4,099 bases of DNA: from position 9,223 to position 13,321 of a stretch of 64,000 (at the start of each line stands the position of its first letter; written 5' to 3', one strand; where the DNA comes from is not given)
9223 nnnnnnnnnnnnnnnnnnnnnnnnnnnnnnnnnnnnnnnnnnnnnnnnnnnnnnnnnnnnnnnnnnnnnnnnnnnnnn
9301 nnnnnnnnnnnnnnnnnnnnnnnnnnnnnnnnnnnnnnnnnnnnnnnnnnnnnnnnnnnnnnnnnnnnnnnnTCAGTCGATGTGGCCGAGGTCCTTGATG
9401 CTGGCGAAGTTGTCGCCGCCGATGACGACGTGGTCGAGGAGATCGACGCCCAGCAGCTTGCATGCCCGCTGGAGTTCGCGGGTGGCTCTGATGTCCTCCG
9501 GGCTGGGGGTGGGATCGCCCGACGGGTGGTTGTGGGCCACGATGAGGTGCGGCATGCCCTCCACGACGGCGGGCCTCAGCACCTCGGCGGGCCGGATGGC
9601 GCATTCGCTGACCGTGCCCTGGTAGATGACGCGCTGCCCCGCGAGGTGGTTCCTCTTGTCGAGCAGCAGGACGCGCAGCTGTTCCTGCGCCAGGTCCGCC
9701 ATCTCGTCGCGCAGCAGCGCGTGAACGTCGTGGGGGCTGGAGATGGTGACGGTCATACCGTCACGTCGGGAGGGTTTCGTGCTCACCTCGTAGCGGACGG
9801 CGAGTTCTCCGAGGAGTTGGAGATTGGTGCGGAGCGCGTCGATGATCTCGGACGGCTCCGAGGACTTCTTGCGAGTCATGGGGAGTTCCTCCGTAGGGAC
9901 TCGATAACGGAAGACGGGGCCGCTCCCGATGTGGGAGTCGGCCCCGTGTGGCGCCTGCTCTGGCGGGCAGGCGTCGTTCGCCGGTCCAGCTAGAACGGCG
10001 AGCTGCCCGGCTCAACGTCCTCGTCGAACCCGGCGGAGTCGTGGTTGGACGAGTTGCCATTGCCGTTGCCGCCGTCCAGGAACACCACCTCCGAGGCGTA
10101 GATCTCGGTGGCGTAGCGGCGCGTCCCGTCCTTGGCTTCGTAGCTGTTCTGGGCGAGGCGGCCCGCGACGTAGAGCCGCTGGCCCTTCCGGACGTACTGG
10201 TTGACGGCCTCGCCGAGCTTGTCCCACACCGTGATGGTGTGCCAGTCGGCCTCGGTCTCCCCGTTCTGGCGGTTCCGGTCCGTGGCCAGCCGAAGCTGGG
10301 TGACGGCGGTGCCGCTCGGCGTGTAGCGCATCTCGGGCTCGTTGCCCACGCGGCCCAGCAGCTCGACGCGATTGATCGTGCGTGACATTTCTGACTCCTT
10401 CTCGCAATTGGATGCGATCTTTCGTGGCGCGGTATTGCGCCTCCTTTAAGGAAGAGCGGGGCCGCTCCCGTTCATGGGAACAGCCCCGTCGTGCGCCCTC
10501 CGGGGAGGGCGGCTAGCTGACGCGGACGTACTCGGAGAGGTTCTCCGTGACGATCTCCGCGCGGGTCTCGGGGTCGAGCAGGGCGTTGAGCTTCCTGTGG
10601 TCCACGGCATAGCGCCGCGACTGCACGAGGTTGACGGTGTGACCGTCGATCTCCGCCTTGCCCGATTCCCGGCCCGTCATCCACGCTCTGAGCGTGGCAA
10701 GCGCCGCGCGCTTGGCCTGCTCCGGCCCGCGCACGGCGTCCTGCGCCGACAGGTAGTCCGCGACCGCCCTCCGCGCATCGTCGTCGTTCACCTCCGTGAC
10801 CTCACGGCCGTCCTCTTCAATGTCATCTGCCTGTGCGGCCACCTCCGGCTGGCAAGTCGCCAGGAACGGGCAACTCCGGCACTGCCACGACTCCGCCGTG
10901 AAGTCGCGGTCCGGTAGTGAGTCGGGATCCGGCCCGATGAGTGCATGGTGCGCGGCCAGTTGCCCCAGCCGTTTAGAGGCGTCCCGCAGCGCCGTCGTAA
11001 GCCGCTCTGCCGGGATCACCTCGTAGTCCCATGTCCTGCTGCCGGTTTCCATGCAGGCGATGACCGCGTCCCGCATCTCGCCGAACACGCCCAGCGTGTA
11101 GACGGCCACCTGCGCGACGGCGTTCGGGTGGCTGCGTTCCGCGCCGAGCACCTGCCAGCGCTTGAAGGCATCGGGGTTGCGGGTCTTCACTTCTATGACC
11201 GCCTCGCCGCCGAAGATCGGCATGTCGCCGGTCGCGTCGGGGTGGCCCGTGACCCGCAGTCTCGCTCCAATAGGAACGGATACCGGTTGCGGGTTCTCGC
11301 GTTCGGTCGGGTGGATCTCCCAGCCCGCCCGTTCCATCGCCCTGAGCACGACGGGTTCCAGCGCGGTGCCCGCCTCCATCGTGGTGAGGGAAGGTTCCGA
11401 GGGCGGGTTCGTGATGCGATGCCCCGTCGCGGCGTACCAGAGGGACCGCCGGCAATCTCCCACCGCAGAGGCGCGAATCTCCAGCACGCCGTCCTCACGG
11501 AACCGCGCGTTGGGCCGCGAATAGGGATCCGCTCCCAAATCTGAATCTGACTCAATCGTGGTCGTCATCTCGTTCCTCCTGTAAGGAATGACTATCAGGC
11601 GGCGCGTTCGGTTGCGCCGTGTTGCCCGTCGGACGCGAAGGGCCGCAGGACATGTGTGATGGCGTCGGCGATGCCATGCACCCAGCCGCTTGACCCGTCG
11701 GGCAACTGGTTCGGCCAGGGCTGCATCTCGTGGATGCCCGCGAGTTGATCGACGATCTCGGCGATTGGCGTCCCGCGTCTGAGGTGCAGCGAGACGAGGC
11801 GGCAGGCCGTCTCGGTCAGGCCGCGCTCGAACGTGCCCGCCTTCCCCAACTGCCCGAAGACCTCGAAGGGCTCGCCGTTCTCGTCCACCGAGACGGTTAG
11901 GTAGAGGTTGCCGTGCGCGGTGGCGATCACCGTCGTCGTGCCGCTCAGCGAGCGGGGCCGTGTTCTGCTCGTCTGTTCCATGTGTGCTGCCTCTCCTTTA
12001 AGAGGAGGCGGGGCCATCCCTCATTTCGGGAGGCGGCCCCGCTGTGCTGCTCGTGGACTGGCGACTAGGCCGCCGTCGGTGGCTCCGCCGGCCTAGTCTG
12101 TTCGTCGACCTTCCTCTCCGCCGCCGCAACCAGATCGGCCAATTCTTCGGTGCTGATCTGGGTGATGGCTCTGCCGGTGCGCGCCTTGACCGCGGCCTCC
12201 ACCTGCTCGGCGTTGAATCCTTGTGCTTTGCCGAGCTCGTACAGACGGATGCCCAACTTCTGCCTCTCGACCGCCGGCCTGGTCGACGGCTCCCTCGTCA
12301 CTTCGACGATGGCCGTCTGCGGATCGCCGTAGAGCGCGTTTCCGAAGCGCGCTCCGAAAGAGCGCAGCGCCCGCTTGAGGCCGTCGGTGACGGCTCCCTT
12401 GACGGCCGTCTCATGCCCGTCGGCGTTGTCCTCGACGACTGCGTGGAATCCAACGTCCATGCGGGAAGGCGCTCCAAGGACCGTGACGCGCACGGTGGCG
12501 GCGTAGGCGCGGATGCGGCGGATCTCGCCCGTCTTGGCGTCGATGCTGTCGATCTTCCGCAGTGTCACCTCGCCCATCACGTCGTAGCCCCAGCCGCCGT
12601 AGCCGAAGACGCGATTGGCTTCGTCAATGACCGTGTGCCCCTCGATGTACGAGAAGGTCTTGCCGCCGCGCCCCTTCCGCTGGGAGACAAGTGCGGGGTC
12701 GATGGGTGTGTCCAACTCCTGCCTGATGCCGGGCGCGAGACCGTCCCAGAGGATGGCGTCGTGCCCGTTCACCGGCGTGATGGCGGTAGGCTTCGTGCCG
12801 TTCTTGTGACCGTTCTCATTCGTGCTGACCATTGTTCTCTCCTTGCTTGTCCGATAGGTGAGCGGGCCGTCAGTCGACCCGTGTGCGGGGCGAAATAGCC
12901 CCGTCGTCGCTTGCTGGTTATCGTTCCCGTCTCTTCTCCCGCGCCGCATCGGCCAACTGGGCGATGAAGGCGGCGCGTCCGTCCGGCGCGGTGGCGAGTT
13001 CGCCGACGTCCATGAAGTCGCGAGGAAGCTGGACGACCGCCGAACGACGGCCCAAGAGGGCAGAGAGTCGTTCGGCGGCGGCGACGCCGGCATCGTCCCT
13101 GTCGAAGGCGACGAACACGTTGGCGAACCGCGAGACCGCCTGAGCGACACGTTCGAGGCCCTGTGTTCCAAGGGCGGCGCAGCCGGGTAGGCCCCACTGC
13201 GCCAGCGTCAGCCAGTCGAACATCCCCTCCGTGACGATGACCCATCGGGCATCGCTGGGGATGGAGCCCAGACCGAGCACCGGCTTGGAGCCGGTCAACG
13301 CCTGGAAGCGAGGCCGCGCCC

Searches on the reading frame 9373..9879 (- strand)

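Call 9: search_protein_families(library=pfam, max_evalue=0.01, proteins=[window:9373-9879:-])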
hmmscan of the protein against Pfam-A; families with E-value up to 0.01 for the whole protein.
window:9373-9879:- (168 aa): 2 families
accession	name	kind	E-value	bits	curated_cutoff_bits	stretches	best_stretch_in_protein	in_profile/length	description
PF04002.20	RadC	-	6.9e-38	129.7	22.1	1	46-164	1-119/121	RadC-like JAB domain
PF14464.11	Prok-JAB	-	0.00025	21.4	25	1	54-137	7-94/114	Prokaryotic homologs of the JAB domain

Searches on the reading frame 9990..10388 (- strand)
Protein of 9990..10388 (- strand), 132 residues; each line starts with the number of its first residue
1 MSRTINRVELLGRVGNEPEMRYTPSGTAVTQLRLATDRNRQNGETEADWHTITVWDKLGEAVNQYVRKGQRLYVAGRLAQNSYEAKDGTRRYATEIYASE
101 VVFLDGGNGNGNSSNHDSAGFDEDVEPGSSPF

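Call 9: search_protein_families(library=pfam, max_evalue=0.01, proteins=[window:9990-10388:-])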
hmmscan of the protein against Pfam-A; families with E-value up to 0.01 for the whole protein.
window:9990-10388:- (132 aa): 2 families
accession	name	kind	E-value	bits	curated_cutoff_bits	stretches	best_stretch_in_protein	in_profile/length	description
PF00436.31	SSB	-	1.5e-33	115.4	26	1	5-104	1-104/104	Single-strand binding protein family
PF22657.2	SSB_1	-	3.7e-05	24.3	27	1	6-83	1-80/91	Another single-strand binding protein family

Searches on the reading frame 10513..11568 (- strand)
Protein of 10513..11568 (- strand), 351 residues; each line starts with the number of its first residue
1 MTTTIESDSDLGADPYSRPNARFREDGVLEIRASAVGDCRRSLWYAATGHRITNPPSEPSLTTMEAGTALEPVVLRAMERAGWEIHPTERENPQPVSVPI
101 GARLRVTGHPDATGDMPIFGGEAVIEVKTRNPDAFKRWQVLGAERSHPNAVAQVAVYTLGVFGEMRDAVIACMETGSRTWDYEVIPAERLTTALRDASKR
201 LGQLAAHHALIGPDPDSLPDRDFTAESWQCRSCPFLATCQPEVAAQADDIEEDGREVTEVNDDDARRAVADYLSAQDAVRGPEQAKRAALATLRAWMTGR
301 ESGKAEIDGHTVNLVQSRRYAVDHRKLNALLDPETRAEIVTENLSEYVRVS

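Call 9: search_protein_families(library=pfam, max_evalue=0.01, proteins=[window:10513-11568:-])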
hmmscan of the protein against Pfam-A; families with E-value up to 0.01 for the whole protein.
window:10513-11568:- (351 aa): 1 family
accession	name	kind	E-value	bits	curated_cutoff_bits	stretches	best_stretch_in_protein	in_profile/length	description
PF12705.13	PDDEXK_1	-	0.0047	17.3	22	0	74-240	89-247/247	PD-(D/E)XK nuclease superfamily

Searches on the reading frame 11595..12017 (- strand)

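Call 9: search_protein_families(library=pfam, max_evalue=0.01, proteins=[window:11595-12017:-])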
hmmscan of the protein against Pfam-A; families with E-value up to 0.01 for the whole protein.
window:11595-12017:- (140 aa): 1 family
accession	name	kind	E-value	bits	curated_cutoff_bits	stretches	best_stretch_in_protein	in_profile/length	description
PF12637.14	TSCPD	-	9.4e-16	58.3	22.8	1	32-124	10-84/88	TSCPD domain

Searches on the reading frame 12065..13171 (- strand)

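Call 9: search_protein_families(library=pfam, max_evalue=0.01, proteins=[window:12065-13171:-])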
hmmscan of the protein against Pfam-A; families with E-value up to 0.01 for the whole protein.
window:12065-13171:- (368 aa): 1 family
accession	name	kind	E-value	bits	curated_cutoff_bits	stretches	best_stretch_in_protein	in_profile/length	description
PF04098.21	Rad52_Rad22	-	9.1e-29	100.8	20.3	1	149-290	5-144/153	Rad52/22 family double-strand break repair protein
